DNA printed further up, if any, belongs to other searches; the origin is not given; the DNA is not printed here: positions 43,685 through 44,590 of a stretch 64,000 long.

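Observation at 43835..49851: Hopanoid side-chain cluster (hpnL-like, hpnI, hpnJ, hpnK) fused in one operon with a CDP-alcohol phosphatidyltransferase, plus a second copy placed divergently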

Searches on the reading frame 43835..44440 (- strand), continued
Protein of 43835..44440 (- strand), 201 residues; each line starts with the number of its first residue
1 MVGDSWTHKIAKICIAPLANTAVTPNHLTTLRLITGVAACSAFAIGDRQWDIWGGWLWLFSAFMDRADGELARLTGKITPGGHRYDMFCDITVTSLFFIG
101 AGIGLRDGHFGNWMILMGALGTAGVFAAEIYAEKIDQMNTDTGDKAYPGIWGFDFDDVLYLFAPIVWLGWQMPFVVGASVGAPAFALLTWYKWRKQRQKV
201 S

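Call 69: search_protein_families(library=ncbifam, proteins=[P0313, P0303, P0247, P0262, P0267, P0274, P0322, P0350, P0241, P0251], max_evalue=0.00001)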
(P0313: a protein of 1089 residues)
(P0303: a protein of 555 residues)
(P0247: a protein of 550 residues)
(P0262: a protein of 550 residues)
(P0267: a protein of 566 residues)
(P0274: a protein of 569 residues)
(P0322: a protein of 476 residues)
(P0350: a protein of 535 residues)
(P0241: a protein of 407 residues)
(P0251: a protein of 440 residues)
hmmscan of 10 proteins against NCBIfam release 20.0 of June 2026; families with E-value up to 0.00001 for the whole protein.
P0313 (1089 aa): 10 families
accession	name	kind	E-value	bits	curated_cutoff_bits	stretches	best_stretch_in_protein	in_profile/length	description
TIGR03480.1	HpnN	hypoth_equivalog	4.8e-242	805.6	751.85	1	202-1085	2-858/862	hopanoid biosynthesis associated RND transporter like protein HpnN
NF052374.1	HopndTporHpnN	equivalog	2.6e-184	614.7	1100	2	210-997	12-788/858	hopanoid transporter HpnN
NF045600.2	BstA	equivalog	1.1e-49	169.2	1400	2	210-752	13-566/903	sterol transporter cytoplasmic membrane protein BstA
TIGR00921.1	2A067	subfamily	1.3e-34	119.3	351.9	2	900-1086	171-346/733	hydrophobe/amphiphile efflux-3 (HAE3) family transporter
TIGR00833.1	actII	subfamily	2.6e-24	85.6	874.7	2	452-701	152-406/910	MMPL family RND transporter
NF040950.1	archin_ph_syn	equivalog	1.5e-12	47.7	180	1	8-104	9-103/191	archaetidylinositol phosphate synthase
NF045883.1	PIPSynth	equivalog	8.6e-12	45.1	170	1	7-103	7-101/197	phosphatidylinositol phosphate synthase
NF052561.1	PIPSynBT1523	equivalog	3.5e-07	30.2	350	1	6-101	8-110/232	hypothetical protein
TIGR00966.2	transloc_SecF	equivalog_domain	1e-06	28.5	160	1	874-1074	77-267/279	protein translocase subunit SecF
TIGR00916.1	2A0604s01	subfamily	1e-06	28.5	148.6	0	496-569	110-183/231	SecD/SecF family protein translocase subunit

P0303 (555 aa): 13 families
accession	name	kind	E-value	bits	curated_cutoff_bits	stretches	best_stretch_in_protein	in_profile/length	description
NF041135.1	IPPtranDIPPsyn_Thcocales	equivalog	8.4e-29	100.8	580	1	267-511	3-218/419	bifunctional L-myo-inositol-1-phosphate cytidylyltransferase/CDP-L-myo-inositol myo-inositolphosphotransferase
NF038362.1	Sden_1164_fam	equivalog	8.3e-17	61.5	300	1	266-516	3-264/266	Sden_1164 family protein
NF040950.1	archin_ph_syn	equivalog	1.2e-12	48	180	1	13-104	14-103/191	archaetidylinositol phosphate synthase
NF045782.1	NicBOxredNboR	equivalog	1.6e-10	41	260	1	266-354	10-90/206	nicotine blue oxidoreductase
NF045665.1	NTPtran_DVU1551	equivalog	4.2e-10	39.2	315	1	266-366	2-93/359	DVU_1551 family NTP transferase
TIGR03310.1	matur_MocA_YgfJ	equivalog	2.3e-09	37.5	186.45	1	267-389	2-112/188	molybdenum cofactor cytidylyltransferase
TIGR03992.1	Arch_glmU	subfamily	4.7e-09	35.6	292.1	1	267-522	3-239/393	bifunctional sugar-1-phosphate nucleotidylyltransferase/acetyltransferase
NF045883.1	PIPSynth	equivalog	2.9e-08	33.6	170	1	14-102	14-100/197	phosphatidylinositol phosphate synthase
NF010932.0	PRK14352.1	equivalog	3.9e-07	29.1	611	1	267-390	9-124/488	bifunctional UDP-N-acetylglucosamine diphosphorylase/glucosamine-1-phosphate N-acetyltransferase GlmU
NF052561.1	PIPSynBT1523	equivalog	4.6e-07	29.8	350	1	14-102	16-111/232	hypothetical protein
NF010933.0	PRK14353.1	equivalog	1.4e-06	27.2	505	1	266-391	7-123/453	bifunctional UDP-N-acetylglucosamine diphosphorylase/glucosamine-1-phosphate N-acetyltransferase GlmU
NF041313.1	UDPGP_AglF_Halo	equivalog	2e-06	27.4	400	1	267-327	3-61/234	UTP--glucose-1-phosphate uridylyltransferase AglF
NF045761.1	NAMPUrTaseMurU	equivalog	3.5e-06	27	250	1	267-330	3-64/226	N-acetylmuramate alpha-1-phosphate uridylyltransferase MurU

P0247 (550 aa): 4 families
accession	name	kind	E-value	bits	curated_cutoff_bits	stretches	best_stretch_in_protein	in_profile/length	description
TIGR03476.1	HpnL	subfamily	9.4e-35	120.4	195.65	1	230-541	6-315/318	putative membrane protein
NF040950.1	archin_ph_syn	equivalog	7.3e-10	39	180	1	28-125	9-104/191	archaetidylinositol phosphate synthase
TIGR00374.1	TIGR00374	subfamily_domain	2.3e-08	33.8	43.2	1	270-508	38-279/323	flippase-like domain-containing protein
NF045883.1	PIPSynth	equivalog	2e-07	30.9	170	1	29-132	9-110/197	phosphatidylinositol phosphate synthase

P0262 (550 aa): 5 families
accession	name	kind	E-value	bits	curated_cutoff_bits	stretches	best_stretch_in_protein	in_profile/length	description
TIGR03476.1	HpnL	subfamily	2.4e-77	260.4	195.65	1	19-324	8-318/318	putative membrane protein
NF045883.1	PIPSynth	equivalog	4.5e-09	36.3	170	1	354-477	4-130/197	phosphatidylinositol phosphate synthase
NF040950.1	archin_ph_syn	equivalog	4.3e-07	30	180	1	353-469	8-121/191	archaetidylinositol phosphate synthase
NF052561.1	PIPSynBT1523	equivalog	3.5e-06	26.9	350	1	353-450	9-111/232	hypothetical protein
TIGR00374.1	TIGR00374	subfamily_domain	9.9e-06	25.2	43.2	0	51-307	33-296/323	flippase-like domain-containing protein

P0267 (566 aa): 5 families
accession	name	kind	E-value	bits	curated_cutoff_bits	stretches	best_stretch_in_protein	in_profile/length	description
TIGR03476.1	HpnL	subfamily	1.3e-27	96.9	195.65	1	234-541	7-307/318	putative membrane protein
NF040950.1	archin_ph_syn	equivalog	1.2e-13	51.3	180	1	20-133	10-122/191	archaetidylinositol phosphate synthase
NF045883.1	PIPSynth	equivalog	1.2e-10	41.5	170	1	14-146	4-135/197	phosphatidylinositol phosphate synthase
NF041135.1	IPPtranDIPPsyn_Thcocales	equivalog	3.5e-07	29.5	580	1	33-151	249-363/419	bifunctional L-myo-inositol-1-phosphate cytidylyltransferase/CDP-L-myo-inositol myo-inositolphosphotransferase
TIGR00473.1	pssA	equivalog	5.1e-07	29.9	107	1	49-103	5-61/153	CDP-diacylglycerol--serine O-phosphatidyltransferase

P0274 (569 aa): 4 families
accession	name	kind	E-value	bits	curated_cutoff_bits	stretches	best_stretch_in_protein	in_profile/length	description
TIGR03476.1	HpnL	subfamily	1.9e-79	267.2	195.65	1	20-331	3-318/318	putative membrane protein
TIGR00374.1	TIGR00374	subfamily_domain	2.8e-10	40.1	43.2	1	35-314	9-296/323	flippase-like domain-containing protein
NF040950.1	archin_ph_syn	equivalog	2.4e-09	37.3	180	1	359-454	9-102/191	archaetidylinositol phosphate synthase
NF045883.1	PIPSynth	equivalog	5e-09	36.1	170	1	358-479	3-124/197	phosphatidylinositol phosphate synthase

P0322 (476 aa): 5 families
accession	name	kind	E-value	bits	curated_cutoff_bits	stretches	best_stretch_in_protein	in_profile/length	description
NF040950.1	archin_ph_syn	equivalog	1.8e-14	54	180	1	3-188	17-183/191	archaetidylinositol phosphate synthase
NF042920.1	Lys_halognase_BesD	equivalog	4.7e-08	32.6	450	1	305-365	61-121/229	L-lysine 4-chlorinase BesD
NF041135.1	IPPtranDIPPsyn_Thcocales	equivalog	5.3e-08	32.3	580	1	3-85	243-321/419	bifunctional L-myo-inositol-1-phosphate cytidylyltransferase/CDP-L-myo-inositol myo-inositolphosphotransferase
NF045883.1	PIPSynth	equivalog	5.3e-07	29.5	170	1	5-100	18-111/197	phosphatidylinositol phosphate synthase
NF052561.1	PIPSynBT1523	equivalog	1.8e-06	27.8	350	1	2-90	17-112/232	hypothetical protein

P0350 (535 aa): 3 families
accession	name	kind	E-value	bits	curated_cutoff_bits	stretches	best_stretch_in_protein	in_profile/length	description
TIGR03476.1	HpnL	subfamily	2.7e-78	263.5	195.65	1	2-309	2-318/318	putative membrane protein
NF040950.1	archin_ph_syn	equivalog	8.6e-11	42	180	1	336-436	9-111/191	archaetidylinositol phosphate synthase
NF045883.1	PIPSynth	equivalog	3.5e-10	39.9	170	1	341-437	13-110/197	phosphatidylinositol phosphate synthase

P0241 (407 aa): 8 families
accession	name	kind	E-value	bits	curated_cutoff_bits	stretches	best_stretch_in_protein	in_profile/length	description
NF040950.1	archin_ph_syn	equivalog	6e-24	84.9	180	2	18-100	14-95/191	archaetidylinositol phosphate synthase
NF045883.1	PIPSynth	equivalog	1.3e-14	54.4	170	2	224-335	15-123/197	phosphatidylinositol phosphate synthase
NF041135.1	IPPtranDIPPsyn_Thcocales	equivalog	8.1e-13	48.1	580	1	23-91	245-310/419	bifunctional L-myo-inositol-1-phosphate cytidylyltransferase/CDP-L-myo-inositol myo-inositolphosphotransferase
NF052561.1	PIPSynBT1523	equivalog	2.7e-11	43.6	350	1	20-106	17-111/232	hypothetical protein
TIGR00560.1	pgsA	equivalog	2.2e-09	38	109.1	0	55-105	33-83/183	CDP-diacylglycerol--glycerol-3-phosphate 3-phosphatidyltransferase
NF008090.0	PRK10832.1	equivalog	4.8e-08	33.3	304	0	252-335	25-105/182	CDP-diacylglycerol--glycerol-3-phosphate 3-phosphatidyltransferase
NF053678.1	ClpnSynClsA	equivalog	4.9e-08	33.4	240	0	50-105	25-80/180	cardiolipin synthase ClsA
TIGR00473.1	pssA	equivalog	1e-07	32.2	107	0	56-94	21-59/153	CDP-diacylglycerol--serine O-phosphatidyltransferase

P0251 (440 aa): 3 families
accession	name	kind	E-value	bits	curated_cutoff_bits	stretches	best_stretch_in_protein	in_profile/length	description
TIGR03476.1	HpnL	subfamily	9.3e-53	179.6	195.65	1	2-209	104-318/318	putative membrane protein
NF040950.1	archin_ph_syn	equivalog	2.2e-09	37.5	180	1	236-355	8-124/191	archaetidylinositol phosphate synthase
NF045883.1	PIPSynth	equivalog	2.5e-08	33.8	170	1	237-333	8-102/197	phosphatidylinositol phosphate synthase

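Call 70: find_homologous_proteins(query=P0303, max_evalue=1e-10)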
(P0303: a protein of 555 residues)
Query P0303 (555 aa): 25 proteins with E <= 1e-10 among 8000 candidates.
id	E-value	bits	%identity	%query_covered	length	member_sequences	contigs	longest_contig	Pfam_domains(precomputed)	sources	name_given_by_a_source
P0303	0.0e+0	1265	100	100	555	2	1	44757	PF01066.27,PF12804.14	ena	-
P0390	1.3e-80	290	38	90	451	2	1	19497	PF00483.30,PF01066.27,PF12804.14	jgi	jgi:choline kinase/phosphatidylglycerophosphate synthase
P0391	8.2e-75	270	44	37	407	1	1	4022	PF01066.27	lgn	-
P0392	1.3e-58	217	47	44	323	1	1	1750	PF01128.26,PF12804.14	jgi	-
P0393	1.4e-54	204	48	44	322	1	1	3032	PF00483.30,PF12804.14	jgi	jgi:choline kinase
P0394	2.2e-54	203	47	45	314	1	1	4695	PF12804.14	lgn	-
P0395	8.4e-53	198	42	42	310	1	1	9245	PF12804.14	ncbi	-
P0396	1.1e-51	194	41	33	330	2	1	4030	PF01066.27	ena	-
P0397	2.1e-51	193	45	45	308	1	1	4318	PF12804.14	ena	-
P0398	1.5e-50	190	46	47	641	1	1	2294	PF00483.30,PF01128.26,PF00266.26,PF12804.14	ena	-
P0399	5.1e-50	189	45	45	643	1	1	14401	PF01128.26,PF00266.26,PF12804.14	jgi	jgi:2-aminoethylphosphonate-pyruvate transaminase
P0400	3.3e-49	186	40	45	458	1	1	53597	PF00483.30,PF01128.26,PF01066.27,PF12804.14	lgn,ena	-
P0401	8.0e-48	181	38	46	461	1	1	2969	PF01128.26,PF01066.27,PF12804.14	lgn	-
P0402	8.1e-48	181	38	45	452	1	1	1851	PF00483.30,PF01128.26,PF01066.27,PF12804.14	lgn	-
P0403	8.8e-46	175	44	45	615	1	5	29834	PF00483.30,PF01128.26,PF00266.26,PF01053.27,PF12804.14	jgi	jgi:2-aminoethylphosphonate-pyruvate transaminase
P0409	1.3e-36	144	47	33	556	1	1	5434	PF01066.27,PF03706.19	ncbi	-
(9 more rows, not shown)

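Call 71: find_encoding_contigs(protein=P0303, flank=10000, max_places=1)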
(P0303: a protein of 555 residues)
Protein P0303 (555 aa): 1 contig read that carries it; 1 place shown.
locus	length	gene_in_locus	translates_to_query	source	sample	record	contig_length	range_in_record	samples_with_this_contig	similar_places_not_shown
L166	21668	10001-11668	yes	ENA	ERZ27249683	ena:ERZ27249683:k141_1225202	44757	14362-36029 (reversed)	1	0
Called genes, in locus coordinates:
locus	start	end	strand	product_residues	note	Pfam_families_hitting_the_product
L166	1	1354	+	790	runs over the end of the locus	PF00989:PAS (weak), PF08448:PAS_4, PF13426:PAS_9, PF08447:PAS_3, PF00989:PAS, PF13188:PAS_8, PF13426:PAS_9 (weak), PF07536:HWE_HK, +1 more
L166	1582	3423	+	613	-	PF14522:Cytochrome_C7 (faint), PF22113:Mtrc-MtrF_II-IV_dom (faint)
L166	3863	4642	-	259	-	PF04199:Cyclase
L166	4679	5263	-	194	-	PF02775:TPP_enzyme_C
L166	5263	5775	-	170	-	PF02776:TPP_enzyme_N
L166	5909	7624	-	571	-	PF01425:Amidase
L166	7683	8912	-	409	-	PF00209:SNF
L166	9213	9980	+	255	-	PF05721:PhyH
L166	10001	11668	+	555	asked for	PF01066:CDP-OH_P_transf, PF12804:NTP_transf_3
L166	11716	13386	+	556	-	PF13714:PEP_mutase, PF12804:NTP_transf_3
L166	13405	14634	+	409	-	PF02776:TPP_enzyme_N, PF02775:TPP_enzyme_C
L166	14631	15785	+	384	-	PF00266:Aminotran_5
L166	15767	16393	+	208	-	PF05494:MlaC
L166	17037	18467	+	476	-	PF01704:UDPGP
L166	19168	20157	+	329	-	-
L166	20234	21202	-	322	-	-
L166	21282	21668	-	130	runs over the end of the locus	PF01648:ACPS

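Call 72: find_encoding_contigs(protein=P0390, flank=10000, max_places=1)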
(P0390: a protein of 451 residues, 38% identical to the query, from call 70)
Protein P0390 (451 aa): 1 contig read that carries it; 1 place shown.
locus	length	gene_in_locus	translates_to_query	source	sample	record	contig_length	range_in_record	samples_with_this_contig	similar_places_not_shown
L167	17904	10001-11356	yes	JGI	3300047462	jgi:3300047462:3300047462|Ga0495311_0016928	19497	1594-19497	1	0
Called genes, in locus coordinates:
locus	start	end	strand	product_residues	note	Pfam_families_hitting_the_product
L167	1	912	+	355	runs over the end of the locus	PF13379:NMT1_2, PF09084:NMT1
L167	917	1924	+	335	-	PF00528:BPD_transp_1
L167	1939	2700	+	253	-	PF00005:ABC_tran, PF13304:AAA_21 (faint)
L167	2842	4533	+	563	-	PF25059:FN3_DSCAM-DSCAML_C (faint), PF00041:fn3, PF16656:Pur_ac_phosph_N (faint), PF00041:fn3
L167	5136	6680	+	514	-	PF13714:PEP_mutase, PF12804:NTP_transf_3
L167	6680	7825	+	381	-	PF02776:TPP_enzyme_N, PF02775:TPP_enzyme_C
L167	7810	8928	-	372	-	PF00155:Aminotran_1_2 (weak), PF00266:Aminotran_5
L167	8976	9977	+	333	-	PF03706:LPG_synthase_TM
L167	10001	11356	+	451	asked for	PF01066:CDP-OH_P_transf, PF00483:NTP_transferase (faint), PF12804:NTP_transf_3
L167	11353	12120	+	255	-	PF05721:PhyH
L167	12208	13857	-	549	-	PF02878:PGM_PMM_I, PF02879:PGM_PMM_II, PF02880:PGM_PMM_III, PF00408:PGM_PMM_IV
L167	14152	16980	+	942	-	PF00690:Cation_ATPase_N, PF00122:E1-E2_ATPase, PF00702:Hydrolase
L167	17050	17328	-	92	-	PF00300:His_Phos_1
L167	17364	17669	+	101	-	PF07592:DDE_Tnp_ISAZ013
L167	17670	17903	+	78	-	?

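Call 73: find_encoding_contigs(protein=P0400, flank=10000, max_places=1)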
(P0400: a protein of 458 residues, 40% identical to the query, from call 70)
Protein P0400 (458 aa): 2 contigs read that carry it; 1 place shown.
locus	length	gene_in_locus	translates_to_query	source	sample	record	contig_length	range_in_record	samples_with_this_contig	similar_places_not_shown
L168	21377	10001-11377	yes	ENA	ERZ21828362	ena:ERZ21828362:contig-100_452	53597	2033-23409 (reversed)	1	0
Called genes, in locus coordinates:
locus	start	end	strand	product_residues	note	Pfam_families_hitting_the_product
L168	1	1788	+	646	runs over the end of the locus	PF00432:Prenyltrans (faint), PF13249:SQHop_cyclase_N, PF07678:TED_complement (faint), PF13243:SQHop_cyclase_C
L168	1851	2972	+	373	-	PF04055:Radical_SAM, PF11946:DUF3463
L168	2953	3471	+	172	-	PF02776:TPP_enzyme_N (weak)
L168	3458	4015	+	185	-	PF02775:TPP_enzyme_C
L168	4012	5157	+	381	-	PF00266:Aminotran_5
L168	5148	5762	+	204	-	PF01066:CDP-OH_P_transf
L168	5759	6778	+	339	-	PF03706:LPG_synthase_TM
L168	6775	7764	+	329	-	PF01073:3Beta_HSD, PF01370:Epimerase, PF02719:Polysacc_synt_2, PF04321:RmlD_sub_bind (weak), PF05368:NmrA, PF13460:NAD_binding_10, PF16363:GDP_Man_Dehyd, PF07993:NAD_binding_4, +1 more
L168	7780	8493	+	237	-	PF01048:PNP_UDP_1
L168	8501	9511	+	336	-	PF13249:SQHop_cyclase_N (faint), PF13243:SQHop_cyclase_C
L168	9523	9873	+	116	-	PF00355:Rieske, PF13806:Rieske_2, PF22543:Rieske_4 (weak)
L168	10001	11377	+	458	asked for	PF00483:NTP_transferase (weak), PF01128:IspD (weak), PF12804:NTP_transf_3, PF01066:CDP-OH_P_transf (weak)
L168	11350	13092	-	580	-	PF13714:PEP_mutase, PF00463:ICL (weak), PF00483:NTP_transferase (faint), PF12804:NTP_transf_3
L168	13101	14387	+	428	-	PF02401:LYTB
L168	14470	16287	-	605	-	PF00512:HisKA, PF02518:HATPase_c, PF00072:Response_reg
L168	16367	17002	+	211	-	PF01726:LexA_DNA_bind, PF00717:Peptidase_S24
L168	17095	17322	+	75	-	PF01037:AsnC_trans_reg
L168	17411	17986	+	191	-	PF00730:HhH-GPD, PF00633:HHH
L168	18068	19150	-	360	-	PF01571:GCV_T, PF08669:GCV_T_C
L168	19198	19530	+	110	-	PF06155:GBBH-like_N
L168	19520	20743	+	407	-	PF01699:Na_Ca_ex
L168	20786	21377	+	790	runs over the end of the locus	PF14890:Intein_splicing, PF14528:LAGLIDADG_3 (weak), PF04055:Radical_SAM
